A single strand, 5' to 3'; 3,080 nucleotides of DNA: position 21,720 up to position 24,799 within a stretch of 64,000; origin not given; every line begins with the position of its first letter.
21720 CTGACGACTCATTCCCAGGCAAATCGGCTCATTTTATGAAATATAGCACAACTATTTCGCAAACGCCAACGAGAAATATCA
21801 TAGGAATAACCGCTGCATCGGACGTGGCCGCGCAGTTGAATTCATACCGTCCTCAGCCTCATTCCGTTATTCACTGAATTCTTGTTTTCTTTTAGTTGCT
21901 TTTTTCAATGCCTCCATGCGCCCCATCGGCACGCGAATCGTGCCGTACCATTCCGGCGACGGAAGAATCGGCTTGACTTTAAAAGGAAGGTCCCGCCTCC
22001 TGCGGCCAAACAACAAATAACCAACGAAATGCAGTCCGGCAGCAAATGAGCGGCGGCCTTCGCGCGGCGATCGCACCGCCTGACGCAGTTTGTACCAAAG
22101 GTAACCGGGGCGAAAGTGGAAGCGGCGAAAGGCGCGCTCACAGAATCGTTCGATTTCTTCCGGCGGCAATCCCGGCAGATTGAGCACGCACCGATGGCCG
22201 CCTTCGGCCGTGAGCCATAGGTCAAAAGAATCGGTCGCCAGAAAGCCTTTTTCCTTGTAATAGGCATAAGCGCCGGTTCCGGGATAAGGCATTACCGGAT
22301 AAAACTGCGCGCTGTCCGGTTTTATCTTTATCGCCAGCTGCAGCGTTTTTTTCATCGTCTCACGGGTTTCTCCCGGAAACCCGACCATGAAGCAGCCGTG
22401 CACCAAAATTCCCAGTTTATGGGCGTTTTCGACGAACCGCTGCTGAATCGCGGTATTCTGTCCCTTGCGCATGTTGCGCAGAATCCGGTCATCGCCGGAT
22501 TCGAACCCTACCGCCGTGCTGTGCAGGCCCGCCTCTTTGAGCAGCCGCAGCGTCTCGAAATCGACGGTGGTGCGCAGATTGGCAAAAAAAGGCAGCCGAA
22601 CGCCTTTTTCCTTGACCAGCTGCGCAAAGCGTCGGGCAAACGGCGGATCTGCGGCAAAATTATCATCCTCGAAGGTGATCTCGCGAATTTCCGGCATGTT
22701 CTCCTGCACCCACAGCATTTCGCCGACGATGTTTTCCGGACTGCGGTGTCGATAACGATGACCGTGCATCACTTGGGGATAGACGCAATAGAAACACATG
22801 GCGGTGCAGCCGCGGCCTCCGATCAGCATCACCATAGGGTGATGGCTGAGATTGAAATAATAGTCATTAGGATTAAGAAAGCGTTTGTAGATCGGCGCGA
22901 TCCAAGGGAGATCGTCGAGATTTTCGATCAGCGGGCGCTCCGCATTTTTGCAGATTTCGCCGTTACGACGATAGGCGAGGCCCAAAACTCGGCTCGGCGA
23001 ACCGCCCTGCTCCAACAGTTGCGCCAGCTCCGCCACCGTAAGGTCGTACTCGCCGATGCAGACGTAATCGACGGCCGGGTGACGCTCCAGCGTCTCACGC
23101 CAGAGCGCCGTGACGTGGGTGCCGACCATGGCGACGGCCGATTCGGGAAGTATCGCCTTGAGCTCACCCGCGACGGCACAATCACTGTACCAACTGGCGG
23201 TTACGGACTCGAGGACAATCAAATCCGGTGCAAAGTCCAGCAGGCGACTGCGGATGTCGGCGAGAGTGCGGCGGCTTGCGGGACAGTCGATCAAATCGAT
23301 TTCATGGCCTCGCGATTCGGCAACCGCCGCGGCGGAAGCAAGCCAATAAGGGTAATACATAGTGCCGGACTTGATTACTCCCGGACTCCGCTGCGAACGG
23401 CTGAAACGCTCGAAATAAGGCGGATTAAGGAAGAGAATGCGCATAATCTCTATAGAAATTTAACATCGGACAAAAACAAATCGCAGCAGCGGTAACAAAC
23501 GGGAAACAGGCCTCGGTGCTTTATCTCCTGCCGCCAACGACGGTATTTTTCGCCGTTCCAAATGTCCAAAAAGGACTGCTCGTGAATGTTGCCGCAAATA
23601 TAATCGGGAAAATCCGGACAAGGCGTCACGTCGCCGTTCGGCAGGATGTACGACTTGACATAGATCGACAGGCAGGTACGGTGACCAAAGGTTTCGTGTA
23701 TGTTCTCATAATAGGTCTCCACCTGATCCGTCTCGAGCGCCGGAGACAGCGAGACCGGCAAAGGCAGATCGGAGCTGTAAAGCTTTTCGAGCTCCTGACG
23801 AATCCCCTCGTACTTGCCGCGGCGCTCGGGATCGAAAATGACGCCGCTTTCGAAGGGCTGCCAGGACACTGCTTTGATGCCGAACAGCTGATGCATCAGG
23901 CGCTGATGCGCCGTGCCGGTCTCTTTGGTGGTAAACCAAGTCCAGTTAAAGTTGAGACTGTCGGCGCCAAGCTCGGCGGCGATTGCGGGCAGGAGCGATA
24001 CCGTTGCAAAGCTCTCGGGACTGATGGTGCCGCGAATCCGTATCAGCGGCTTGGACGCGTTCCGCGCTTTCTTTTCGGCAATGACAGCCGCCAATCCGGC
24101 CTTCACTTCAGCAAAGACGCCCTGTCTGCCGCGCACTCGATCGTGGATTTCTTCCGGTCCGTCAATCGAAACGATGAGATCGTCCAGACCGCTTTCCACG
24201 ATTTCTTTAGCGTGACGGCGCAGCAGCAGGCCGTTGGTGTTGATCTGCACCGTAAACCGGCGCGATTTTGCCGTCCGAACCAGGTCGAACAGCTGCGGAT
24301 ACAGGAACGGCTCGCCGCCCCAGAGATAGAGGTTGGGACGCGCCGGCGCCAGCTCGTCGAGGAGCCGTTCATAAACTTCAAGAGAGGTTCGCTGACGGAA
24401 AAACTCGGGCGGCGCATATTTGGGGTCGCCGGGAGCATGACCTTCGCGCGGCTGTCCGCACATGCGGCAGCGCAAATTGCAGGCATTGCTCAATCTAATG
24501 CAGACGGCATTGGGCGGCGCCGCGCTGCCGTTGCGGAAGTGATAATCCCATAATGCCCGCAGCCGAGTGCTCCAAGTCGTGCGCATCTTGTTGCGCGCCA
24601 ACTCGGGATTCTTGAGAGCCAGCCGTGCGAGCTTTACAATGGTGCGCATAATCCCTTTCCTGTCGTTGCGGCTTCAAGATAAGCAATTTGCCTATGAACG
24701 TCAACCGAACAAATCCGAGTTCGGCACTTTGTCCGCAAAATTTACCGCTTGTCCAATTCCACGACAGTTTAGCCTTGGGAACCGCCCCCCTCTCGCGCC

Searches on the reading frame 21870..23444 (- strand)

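Call 52: search_protein_families(library=pfam, proteins=[window:21870-23444:-], max_evalue=0.00001)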
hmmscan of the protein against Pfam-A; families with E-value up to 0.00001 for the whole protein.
window:21870-23444:- (525 aa): 2 families
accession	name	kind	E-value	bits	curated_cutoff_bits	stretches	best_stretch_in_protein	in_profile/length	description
PF04055.27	Radical_SAM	-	1.4e-24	87.6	29.5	1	209-371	3-166/166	Radical SAM superfamily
PF02310.24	B12-binding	-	1.7e-16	60.6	32.1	1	23-140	5-120/121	B12 binding domain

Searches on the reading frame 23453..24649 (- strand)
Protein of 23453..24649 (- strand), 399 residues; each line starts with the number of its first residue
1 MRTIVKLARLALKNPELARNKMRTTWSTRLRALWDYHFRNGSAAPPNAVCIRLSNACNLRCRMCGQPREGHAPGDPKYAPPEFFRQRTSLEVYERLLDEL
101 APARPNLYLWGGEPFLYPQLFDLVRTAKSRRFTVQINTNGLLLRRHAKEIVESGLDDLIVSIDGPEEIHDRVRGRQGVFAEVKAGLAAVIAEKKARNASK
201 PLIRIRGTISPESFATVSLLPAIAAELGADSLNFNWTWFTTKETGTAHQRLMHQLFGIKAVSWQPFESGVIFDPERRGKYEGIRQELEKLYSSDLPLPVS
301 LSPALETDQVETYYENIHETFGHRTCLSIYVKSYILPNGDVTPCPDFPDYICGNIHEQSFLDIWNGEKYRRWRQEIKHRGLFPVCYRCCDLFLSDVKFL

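Call 52: search_protein_families(library=pfam, proteins=[window:23453-24649:-], max_evalue=0.00001)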
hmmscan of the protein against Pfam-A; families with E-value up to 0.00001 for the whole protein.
window:23453-24649:- (399 aa): 2 families
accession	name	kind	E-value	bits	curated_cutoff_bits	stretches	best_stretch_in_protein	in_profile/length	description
PF04055.27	Radical_SAM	-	2.2e-19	70.7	29.5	1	52-189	2-136/166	Radical SAM superfamily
PF13186.11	SPASM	-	6.6e-15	55.6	21.5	1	330-388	5-66/67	Iron-sulfur cluster-binding domain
